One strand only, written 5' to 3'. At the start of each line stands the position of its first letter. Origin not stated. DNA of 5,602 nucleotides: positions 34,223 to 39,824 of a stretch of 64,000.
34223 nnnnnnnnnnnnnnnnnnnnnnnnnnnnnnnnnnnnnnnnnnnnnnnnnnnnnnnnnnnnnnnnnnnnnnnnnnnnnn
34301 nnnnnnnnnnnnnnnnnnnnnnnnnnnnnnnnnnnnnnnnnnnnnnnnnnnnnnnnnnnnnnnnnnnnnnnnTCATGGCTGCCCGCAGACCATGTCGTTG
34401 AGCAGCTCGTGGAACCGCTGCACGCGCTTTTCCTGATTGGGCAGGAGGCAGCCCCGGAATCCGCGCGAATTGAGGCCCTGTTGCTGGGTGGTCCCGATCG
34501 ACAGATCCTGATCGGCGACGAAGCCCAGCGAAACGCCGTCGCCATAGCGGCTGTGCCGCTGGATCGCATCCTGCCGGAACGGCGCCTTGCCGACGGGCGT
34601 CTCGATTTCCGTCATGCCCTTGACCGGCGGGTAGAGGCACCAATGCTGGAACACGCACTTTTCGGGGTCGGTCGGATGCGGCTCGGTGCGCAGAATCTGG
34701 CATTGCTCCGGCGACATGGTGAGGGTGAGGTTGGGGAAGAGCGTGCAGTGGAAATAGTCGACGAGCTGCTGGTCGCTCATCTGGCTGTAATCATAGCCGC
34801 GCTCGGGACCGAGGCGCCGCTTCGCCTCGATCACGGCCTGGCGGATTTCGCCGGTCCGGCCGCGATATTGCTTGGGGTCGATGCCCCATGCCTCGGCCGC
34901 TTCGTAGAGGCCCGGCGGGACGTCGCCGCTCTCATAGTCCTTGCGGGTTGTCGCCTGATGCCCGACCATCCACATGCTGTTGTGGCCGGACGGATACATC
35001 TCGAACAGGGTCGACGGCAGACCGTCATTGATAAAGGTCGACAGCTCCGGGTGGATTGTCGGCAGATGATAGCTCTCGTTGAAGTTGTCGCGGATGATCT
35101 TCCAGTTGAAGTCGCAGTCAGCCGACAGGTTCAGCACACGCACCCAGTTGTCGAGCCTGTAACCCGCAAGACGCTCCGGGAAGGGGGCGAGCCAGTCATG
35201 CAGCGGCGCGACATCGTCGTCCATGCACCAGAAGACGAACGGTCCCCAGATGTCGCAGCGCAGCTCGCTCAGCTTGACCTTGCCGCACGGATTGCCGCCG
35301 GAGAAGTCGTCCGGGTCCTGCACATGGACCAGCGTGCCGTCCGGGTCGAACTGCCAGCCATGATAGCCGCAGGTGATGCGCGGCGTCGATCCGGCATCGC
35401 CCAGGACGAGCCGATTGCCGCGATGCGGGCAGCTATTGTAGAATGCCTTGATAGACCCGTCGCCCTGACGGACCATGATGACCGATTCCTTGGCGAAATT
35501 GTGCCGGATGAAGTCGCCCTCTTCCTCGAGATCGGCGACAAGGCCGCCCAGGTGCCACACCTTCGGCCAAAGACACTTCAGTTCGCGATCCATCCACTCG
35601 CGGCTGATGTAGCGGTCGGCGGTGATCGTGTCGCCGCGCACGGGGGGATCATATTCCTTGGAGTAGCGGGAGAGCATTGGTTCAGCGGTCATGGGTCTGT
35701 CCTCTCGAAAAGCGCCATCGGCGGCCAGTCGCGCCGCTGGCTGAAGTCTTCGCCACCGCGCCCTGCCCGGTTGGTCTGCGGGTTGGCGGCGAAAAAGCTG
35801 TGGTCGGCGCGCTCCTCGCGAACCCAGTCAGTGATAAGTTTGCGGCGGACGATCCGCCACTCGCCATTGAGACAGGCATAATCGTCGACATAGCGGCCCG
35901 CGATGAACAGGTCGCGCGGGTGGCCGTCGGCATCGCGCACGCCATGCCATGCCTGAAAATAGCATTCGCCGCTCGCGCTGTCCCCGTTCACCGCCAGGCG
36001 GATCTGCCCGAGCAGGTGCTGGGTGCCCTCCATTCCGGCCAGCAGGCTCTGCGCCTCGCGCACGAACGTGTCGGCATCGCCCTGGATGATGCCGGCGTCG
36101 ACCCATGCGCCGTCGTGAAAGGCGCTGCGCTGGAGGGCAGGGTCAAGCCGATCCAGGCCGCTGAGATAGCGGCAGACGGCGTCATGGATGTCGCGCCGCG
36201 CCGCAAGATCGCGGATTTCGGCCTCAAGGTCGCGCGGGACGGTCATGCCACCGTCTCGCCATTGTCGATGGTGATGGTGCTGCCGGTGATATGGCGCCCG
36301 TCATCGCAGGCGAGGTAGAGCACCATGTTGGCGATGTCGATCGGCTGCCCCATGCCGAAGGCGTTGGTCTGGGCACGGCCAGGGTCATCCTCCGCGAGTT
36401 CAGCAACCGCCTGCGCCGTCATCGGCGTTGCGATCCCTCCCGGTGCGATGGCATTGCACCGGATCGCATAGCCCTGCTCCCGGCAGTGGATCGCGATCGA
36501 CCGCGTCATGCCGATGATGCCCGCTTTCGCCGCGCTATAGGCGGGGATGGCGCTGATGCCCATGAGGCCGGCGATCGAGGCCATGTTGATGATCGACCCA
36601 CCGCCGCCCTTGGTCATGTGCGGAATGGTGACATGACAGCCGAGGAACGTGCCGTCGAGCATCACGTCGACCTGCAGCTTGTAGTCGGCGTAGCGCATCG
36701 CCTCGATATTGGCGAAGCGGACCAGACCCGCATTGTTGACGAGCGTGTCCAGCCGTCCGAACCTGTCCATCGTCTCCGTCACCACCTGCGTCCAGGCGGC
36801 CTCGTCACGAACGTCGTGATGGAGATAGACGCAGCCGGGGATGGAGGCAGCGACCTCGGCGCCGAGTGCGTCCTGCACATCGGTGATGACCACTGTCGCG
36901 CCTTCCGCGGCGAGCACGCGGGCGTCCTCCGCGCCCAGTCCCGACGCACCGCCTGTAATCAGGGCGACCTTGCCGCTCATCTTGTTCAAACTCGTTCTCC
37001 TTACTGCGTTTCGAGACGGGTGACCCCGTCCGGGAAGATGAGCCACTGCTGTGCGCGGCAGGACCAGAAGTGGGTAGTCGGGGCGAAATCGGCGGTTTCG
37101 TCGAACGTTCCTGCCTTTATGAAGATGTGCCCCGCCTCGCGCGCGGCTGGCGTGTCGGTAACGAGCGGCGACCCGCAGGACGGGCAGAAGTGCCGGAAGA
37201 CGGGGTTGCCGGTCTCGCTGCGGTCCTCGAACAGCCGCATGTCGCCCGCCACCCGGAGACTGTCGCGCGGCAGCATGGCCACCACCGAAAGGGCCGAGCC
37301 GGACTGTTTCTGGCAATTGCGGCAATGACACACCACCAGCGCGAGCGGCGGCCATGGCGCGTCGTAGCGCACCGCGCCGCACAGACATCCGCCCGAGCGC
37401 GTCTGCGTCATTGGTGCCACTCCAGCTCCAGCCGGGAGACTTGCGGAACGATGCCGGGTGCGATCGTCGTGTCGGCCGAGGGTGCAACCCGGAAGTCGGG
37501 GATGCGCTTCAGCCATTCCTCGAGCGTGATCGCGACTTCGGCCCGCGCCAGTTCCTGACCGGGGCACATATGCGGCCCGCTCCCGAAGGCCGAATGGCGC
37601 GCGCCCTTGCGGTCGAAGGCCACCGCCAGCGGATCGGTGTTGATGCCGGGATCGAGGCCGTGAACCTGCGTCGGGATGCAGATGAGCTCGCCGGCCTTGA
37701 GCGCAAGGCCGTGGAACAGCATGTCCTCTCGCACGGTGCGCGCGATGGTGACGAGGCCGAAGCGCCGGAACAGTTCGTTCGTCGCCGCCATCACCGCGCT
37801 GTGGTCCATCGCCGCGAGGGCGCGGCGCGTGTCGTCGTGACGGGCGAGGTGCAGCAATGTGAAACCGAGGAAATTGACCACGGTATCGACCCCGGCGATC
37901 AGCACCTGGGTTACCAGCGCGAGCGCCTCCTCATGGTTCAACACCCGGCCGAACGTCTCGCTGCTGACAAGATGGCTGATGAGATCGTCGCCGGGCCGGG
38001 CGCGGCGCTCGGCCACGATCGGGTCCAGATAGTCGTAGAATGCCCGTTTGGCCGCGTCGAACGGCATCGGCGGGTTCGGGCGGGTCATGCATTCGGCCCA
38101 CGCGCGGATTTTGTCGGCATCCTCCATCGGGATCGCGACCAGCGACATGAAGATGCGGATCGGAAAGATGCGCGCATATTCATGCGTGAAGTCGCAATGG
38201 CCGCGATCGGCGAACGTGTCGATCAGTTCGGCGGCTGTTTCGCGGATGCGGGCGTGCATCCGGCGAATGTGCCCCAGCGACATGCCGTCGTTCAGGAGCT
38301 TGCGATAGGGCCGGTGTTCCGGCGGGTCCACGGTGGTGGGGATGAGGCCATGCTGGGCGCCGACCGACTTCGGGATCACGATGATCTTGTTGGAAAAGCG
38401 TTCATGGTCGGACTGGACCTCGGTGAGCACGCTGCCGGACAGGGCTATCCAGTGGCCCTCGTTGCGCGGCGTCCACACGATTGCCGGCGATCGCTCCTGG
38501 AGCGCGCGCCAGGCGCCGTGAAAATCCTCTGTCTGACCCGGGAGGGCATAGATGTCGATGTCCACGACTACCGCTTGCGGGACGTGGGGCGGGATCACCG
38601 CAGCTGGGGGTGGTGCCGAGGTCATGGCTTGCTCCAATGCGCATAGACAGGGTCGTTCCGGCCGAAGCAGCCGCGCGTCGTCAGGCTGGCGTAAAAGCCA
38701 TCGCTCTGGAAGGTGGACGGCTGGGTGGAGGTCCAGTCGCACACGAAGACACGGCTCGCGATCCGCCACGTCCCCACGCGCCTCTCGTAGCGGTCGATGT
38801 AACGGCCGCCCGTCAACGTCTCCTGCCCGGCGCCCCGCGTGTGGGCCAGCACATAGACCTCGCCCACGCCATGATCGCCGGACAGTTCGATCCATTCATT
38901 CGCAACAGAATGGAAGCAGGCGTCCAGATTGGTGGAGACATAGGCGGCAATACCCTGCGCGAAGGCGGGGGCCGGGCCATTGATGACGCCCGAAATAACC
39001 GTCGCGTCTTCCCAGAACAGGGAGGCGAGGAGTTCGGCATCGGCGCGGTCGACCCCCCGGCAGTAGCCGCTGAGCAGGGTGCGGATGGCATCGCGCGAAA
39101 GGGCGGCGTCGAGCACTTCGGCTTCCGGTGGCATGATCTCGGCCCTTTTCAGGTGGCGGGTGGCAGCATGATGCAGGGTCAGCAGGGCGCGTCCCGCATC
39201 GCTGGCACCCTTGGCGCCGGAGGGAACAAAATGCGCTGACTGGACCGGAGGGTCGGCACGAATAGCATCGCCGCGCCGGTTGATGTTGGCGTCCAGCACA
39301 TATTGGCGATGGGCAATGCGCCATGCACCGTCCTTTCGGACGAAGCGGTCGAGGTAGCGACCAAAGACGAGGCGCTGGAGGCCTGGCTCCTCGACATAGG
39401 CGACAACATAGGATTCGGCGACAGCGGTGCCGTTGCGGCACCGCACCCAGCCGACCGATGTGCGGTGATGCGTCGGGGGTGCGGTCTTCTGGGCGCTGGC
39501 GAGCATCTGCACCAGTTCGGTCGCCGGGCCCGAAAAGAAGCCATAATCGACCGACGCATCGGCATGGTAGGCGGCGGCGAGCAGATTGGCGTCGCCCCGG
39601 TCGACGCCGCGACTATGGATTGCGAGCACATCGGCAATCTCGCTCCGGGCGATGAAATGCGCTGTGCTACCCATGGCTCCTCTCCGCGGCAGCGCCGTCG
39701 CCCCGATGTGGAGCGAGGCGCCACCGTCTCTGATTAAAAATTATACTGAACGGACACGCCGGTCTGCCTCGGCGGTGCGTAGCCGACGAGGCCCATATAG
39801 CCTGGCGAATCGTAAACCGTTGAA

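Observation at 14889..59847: Shared lux-box-like motif at almost every promoter of the catabolic region: a candidate LuxR-solo regulon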

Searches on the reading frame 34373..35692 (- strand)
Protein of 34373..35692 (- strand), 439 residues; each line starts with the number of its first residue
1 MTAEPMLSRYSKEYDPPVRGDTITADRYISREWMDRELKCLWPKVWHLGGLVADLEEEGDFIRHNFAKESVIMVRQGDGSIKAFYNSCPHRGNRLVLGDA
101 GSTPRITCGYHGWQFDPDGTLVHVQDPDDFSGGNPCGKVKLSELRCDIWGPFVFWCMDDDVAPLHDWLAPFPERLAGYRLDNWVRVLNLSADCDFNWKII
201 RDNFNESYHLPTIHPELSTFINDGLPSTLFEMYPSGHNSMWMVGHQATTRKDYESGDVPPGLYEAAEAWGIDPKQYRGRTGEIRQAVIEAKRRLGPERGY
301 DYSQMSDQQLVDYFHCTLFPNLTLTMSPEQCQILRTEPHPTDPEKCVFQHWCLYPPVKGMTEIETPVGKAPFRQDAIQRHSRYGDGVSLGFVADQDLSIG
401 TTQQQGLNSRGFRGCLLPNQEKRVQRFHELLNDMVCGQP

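Call 8: search_protein_families(library=pfam, proteins=[window:34373-35692:-])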
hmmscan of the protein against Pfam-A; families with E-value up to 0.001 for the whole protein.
window:34373-35692:- (439 aa): 2 families
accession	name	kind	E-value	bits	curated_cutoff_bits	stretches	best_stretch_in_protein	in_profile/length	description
PF00848.25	Ring_hydroxyl_A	-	1.3e-44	153.1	24.9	1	180-435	1-206/208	Ring hydroxylating alpha subunit (catalytic domain)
PF00355.32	Rieske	-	2.4e-15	56.7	20.3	1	50-128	6-82/88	Rieske [2Fe-2S] domain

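Call 39: search_protein_families(library=ncbifam, proteins=[window:34373-35692:-], max_evalue=0.00001)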
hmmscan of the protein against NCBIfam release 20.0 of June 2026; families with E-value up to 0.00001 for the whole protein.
window:34373-35692:- (439 aa): 6 families
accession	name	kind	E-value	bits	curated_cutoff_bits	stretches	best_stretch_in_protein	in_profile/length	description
NF058607.1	GlBtMonoOxGbcA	equivalog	5.3e-30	104.2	670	1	28-218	38-226/420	glycine betaine monooxygenase oxygenase subunit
NF042946.1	3PPDioc_HcaE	equivalog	1.6e-21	76.8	830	1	22-177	15-172/450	3-phenylpropionate/cinnamic acid dioxygenase subunit alpha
TIGR03228.1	anthran_1_2_A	equivalog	4.2e-19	68.6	671.9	1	23-216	16-215/438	anthranilate 1,2-dioxygenase large subunit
NF041684.1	ant_diox_AndAc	equivalog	2.1e-18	66.1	750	1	23-220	23-228/418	anthranilate 1,2-dioxygenase large subunit AndAc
TIGR03229.1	benzo_1_2_benA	equivalog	1e-17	64.2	780.95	1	27-216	20-217/433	benzoate 1,2-dioxygenase large subunit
NF052579.1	BetMthstMoxSdmAMthl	equivalog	1e-08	34.6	600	1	58-125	29-95/351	4beta-methylsterol monooxygenase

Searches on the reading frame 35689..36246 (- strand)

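Call 8: search_protein_families(library=pfam, proteins=[window:35689-36246:-])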
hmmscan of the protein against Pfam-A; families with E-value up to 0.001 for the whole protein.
window:35689-36246:- (185 aa): 1 family
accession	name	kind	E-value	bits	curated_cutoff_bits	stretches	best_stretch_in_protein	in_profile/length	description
PF13577.12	SnoaL_4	-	3.5e-23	82.4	24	1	13-136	2-126/126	SnoaL-like domain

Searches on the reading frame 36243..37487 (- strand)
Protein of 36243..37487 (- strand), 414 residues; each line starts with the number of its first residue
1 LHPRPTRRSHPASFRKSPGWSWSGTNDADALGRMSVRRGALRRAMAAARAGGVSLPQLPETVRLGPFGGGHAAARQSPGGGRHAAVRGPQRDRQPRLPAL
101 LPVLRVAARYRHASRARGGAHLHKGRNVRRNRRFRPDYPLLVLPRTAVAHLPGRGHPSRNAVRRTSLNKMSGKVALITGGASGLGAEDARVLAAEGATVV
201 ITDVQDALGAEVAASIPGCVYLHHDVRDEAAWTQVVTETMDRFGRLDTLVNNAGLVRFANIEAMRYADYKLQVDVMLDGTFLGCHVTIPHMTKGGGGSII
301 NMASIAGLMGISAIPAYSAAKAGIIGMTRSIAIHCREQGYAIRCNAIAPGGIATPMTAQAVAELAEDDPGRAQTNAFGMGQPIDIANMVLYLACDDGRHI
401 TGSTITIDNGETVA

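Call 8: search_protein_families(library=pfam, proteins=[window:36243-37487:-])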
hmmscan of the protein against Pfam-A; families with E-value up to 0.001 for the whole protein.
window:36243-37487:- (414 aa): 4 families
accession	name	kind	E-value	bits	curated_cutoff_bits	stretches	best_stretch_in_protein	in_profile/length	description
PF13561.12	adh_short_C2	-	9.2e-53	179.7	27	1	181-410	3-234/236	Enoyl-(Acyl carrier protein) reductase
PF00106.31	adh_short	-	2.3e-49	168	26.6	1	173-362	1-192/195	short chain dehydrogenase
PF08659.16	KR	-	7.7e-09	36.1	22.6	1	175-322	3-154/180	KR domain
PF23441.1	SDR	-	0.0003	20.7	27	0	168-410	3-254/258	SDR-like rossmann domain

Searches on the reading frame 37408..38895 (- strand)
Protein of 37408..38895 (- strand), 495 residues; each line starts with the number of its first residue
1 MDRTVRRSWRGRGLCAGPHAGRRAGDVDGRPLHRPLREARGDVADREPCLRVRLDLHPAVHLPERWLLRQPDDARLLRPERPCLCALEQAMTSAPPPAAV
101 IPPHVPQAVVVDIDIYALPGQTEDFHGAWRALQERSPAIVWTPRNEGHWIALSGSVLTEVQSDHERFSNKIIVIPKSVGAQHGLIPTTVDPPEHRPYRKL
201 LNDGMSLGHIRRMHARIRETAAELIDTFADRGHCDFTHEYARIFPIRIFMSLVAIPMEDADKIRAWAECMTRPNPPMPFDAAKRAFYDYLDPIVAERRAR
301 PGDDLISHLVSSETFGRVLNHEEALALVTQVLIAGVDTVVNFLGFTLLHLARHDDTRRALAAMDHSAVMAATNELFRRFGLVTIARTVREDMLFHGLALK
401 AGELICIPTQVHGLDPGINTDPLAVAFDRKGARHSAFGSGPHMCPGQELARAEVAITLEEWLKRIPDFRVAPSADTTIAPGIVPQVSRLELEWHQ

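Call 8: search_protein_families(library=pfam, proteins=[window:37408-38895:-])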
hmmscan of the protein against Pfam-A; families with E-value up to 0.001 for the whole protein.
window:37408-38895:- (495 aa): 1 family
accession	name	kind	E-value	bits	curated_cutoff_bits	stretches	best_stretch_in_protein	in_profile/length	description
PF00067.27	p450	-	6.3e-18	65.2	22.8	1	282-464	212-431/462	Cytochrome P450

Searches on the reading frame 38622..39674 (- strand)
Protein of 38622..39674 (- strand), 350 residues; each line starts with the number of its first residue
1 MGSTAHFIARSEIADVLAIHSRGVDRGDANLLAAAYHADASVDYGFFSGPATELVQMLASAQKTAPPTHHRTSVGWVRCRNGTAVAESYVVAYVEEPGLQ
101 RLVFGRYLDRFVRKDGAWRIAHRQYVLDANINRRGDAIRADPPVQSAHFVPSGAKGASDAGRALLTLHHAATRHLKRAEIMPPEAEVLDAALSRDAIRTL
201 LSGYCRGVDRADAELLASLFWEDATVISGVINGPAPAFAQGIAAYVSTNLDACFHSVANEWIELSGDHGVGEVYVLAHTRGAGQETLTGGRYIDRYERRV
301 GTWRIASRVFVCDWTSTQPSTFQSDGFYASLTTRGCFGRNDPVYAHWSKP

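Call 8: search_protein_families(library=pfam, proteins=[window:38622-39674:-])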
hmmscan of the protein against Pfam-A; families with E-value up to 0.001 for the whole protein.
window:38622-39674:- (350 aa): 4 families
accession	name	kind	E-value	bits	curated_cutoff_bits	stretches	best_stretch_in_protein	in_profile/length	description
PF13577.12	SnoaL_4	-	3e-41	140.8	24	2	191-308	3-125/126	SnoaL-like domain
PF14534.12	DUF4440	-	6.6e-12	46.3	25.2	1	197-305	1-107/107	Domain of unknown function (DUF4440)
PF12893.14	Lumazine_bd_2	-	1.5e-07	32.6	22.1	0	11-125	4-115/116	Putative lumazine-binding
PF00866.24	Ring_hydroxyl_B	-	3.2e-06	27.7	27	0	64-130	69-140/144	Ring hydroxylating beta subunit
